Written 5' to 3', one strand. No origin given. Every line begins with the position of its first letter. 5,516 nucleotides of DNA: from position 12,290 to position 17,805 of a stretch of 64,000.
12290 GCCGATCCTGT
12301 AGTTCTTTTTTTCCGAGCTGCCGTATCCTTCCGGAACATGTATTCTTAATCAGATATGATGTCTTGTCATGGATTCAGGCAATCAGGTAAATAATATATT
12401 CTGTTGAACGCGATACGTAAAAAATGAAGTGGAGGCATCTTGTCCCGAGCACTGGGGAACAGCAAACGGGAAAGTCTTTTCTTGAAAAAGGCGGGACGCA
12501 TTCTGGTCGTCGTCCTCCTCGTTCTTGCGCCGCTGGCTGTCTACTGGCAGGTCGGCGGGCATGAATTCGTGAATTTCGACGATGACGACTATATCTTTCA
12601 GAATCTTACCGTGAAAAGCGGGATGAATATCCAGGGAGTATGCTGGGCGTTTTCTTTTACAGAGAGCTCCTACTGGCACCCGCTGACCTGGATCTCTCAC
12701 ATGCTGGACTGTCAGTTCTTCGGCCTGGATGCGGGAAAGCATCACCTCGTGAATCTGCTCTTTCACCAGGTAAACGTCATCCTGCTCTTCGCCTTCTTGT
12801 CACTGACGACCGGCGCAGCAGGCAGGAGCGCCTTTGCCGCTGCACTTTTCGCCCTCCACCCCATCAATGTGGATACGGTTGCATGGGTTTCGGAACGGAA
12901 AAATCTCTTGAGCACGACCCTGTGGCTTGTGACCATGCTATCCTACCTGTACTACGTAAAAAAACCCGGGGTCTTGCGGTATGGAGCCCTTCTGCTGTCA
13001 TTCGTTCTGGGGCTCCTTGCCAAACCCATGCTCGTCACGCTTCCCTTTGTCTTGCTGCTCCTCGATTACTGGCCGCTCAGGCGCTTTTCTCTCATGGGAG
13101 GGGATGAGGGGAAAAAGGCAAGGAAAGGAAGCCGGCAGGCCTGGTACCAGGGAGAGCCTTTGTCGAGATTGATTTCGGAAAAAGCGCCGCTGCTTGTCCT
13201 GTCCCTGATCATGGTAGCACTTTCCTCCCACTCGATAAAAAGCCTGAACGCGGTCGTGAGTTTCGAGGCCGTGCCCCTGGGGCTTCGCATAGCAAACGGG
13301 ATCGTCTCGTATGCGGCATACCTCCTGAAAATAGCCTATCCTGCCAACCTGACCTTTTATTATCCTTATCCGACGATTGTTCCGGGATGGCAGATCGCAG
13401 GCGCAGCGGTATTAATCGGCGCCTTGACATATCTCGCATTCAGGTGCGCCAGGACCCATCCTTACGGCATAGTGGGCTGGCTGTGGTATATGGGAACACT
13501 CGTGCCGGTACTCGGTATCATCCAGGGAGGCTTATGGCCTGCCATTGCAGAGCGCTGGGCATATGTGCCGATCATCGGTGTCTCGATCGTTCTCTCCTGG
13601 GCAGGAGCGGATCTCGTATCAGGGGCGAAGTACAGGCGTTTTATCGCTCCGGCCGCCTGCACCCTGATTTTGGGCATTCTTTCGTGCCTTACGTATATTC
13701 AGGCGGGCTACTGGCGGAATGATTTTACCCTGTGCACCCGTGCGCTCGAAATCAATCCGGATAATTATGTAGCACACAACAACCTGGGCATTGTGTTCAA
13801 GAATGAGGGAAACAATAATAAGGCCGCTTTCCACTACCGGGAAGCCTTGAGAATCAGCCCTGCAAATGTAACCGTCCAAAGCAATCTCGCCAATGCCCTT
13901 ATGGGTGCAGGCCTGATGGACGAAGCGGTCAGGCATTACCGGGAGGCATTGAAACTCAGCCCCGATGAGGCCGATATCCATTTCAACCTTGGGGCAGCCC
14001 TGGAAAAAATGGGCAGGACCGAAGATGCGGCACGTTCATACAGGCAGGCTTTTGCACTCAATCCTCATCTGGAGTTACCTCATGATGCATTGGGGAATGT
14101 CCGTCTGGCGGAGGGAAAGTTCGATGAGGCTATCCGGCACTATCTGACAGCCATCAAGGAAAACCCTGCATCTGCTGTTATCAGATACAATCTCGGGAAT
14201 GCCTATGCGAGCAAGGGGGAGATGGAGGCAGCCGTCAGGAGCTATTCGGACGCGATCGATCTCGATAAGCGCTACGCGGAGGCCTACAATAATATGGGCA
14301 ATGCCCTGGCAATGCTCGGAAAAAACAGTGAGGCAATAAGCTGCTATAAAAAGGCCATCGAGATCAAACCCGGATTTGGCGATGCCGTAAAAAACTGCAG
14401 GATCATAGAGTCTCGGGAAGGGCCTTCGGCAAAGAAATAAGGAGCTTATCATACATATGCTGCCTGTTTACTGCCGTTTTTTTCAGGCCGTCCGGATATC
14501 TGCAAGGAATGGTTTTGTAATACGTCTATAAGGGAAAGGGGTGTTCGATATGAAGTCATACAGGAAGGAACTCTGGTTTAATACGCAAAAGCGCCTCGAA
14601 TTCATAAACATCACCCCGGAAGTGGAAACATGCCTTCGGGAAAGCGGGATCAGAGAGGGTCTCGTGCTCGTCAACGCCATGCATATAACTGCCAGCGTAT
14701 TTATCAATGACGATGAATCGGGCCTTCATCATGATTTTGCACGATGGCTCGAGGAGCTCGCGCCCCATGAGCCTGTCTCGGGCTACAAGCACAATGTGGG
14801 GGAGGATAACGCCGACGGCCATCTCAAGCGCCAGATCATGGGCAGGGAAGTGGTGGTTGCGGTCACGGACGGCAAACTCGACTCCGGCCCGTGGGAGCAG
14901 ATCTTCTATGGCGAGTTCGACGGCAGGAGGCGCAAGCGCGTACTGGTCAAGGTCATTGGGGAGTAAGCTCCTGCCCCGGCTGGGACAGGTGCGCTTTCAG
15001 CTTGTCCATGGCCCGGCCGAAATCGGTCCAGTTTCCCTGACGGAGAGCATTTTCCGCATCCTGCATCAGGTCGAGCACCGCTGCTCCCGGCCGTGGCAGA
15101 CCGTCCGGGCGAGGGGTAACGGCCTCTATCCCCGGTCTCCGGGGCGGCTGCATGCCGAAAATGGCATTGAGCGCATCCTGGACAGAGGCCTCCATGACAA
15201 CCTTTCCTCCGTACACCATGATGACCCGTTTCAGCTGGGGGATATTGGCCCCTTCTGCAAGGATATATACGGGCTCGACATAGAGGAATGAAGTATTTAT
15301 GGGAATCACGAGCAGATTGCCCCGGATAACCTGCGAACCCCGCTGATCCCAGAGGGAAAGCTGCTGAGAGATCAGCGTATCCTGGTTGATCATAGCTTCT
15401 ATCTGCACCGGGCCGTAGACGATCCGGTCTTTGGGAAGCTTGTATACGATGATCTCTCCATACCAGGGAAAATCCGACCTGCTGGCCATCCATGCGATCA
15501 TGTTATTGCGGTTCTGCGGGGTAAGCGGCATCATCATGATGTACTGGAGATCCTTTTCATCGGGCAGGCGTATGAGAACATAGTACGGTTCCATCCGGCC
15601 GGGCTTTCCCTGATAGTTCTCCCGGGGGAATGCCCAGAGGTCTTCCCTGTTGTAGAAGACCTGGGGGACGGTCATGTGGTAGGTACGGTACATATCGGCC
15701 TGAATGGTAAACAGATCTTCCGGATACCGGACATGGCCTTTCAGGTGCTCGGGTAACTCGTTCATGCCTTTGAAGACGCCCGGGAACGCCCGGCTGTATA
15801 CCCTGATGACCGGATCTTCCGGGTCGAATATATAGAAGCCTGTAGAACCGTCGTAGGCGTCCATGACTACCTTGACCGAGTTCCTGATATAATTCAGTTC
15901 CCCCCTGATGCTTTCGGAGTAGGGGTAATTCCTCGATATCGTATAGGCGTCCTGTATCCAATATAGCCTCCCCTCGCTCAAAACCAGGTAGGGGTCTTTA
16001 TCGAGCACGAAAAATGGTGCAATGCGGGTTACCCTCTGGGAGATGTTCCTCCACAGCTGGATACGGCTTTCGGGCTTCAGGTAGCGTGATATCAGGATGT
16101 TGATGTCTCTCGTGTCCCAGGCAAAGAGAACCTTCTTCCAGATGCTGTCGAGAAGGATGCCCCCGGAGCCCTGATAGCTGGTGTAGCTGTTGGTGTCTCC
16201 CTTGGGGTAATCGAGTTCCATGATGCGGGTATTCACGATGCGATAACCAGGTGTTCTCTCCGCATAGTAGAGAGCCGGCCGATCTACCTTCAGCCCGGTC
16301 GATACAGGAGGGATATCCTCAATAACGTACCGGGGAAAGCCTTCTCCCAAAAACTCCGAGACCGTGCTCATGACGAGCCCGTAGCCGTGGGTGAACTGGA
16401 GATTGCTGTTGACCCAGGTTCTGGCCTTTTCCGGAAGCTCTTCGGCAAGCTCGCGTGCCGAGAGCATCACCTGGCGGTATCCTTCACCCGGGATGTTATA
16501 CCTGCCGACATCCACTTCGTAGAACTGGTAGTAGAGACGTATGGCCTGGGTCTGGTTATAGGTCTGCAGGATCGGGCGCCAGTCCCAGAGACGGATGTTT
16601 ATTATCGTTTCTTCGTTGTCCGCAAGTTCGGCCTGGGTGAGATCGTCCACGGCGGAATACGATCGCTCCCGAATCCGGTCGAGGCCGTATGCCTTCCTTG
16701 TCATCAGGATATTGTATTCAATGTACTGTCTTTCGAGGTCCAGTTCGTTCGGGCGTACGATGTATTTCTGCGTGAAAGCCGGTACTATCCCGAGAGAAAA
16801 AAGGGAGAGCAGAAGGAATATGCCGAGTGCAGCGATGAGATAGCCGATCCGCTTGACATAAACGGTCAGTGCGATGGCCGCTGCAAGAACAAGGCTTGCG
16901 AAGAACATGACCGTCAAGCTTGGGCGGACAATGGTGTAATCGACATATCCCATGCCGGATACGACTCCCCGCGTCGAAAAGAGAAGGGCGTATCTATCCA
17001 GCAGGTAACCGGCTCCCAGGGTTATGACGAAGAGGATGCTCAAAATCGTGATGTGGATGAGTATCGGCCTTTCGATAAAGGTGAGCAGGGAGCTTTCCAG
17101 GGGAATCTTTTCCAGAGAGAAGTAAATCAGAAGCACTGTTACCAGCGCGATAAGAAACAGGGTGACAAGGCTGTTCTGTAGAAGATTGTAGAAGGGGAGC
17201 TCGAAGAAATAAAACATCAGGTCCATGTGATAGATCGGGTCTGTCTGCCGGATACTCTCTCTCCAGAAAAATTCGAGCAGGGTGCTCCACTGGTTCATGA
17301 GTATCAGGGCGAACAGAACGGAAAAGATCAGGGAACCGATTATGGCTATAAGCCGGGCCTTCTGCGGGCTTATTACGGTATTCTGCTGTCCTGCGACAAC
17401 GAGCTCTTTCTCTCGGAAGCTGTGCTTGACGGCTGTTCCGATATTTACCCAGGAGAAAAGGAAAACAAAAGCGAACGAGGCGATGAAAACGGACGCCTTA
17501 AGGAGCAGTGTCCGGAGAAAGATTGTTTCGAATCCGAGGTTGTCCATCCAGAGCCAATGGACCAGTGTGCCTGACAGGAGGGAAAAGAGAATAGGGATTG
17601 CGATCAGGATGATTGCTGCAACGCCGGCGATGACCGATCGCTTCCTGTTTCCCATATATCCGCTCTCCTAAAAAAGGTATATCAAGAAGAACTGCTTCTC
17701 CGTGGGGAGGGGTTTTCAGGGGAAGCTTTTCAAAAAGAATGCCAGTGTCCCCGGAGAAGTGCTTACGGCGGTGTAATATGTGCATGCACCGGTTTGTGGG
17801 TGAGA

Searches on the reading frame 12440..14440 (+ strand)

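Call 31: search_protein_families(library=pfam, proteins=[window:12440-14440:+], max_evalue=0.00001)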
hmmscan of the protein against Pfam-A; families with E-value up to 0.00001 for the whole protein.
window:12440-14440:+ (666 aa): 19 families
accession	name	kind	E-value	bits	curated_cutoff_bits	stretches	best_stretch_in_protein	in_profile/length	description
PF13414.12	TPR_11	-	1.1e-48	163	26.8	3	586-627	1-42/42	TPR repeat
PF00515.34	TPR_1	-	2e-48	160.8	27.8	2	613-646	1-34/34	Tetratricopeptide repeat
PF07719.23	TPR_2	-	1.1e-42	141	27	2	613-645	1-33/34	Tetratricopeptide repeat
PF13181.12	TPR_8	-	6.1e-32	107.5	25.7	1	613-644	1-32/34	Tetratricopeptide repeat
PF13431.12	TPR_17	-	5.8e-31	104.6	24.4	0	499-530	1-32/34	Tetratricopeptide repeat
PF13432.12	TPR_16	-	1.6e-26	92.8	32.7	2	550-608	2-60/65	Tetratricopeptide repeat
PF13424.12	TPR_12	-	1.9e-26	92.5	30.1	2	478-540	4-74/77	Tetratricopeptide repeat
PF13176.12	TPR_7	-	2.2e-25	87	27.9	0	549-577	3-33/36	Tetratricopeptide repeat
PF14559.12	TPR_19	-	8.6e-24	84.1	25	2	556-599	2-45/68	Tetratricopeptide repeat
PF13428.12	TPR_14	-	1.8e-21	74.9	23.5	0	482-519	6-43/44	Tetratricopeptide repeat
PF24575.1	TPR_Slam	-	3e-15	57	35.2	0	555-599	57-101/104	Surface lipoprotein assembly modifier, N-terminal TPR repeats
PF13374.12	TPR_10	-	1.1e-12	47.9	27.5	0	613-642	2-31/42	Tetratricopeptide repeat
PF13174.12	TPR_6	-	6.2e-11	42.6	26.3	0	515-539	4-28/33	Tetratricopeptide repeat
PF13429.12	TPR_15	-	5.6e-09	36.3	26.2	0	454-539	157-242/280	Tetratricopeptide repeat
PF25063.1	ARM_TT21_C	-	1.1e-08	35.6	35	0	418-513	104-200/209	Tetratricopeptide repeat protein 21 C-terminal ARM domain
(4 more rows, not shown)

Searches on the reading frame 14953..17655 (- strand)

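Call 31: search_protein_families(library=pfam, proteins=[window:14953-17655:-], max_evalue=0.00001)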
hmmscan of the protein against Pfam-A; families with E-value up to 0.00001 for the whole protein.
window:14953-17655:- (900 aa): 1 family
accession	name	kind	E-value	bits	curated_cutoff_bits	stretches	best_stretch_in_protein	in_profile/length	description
PF03699.18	UPF0182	-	4.1e-271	902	27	1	13-769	4-770/770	Uncharacterised protein family (UPF0182)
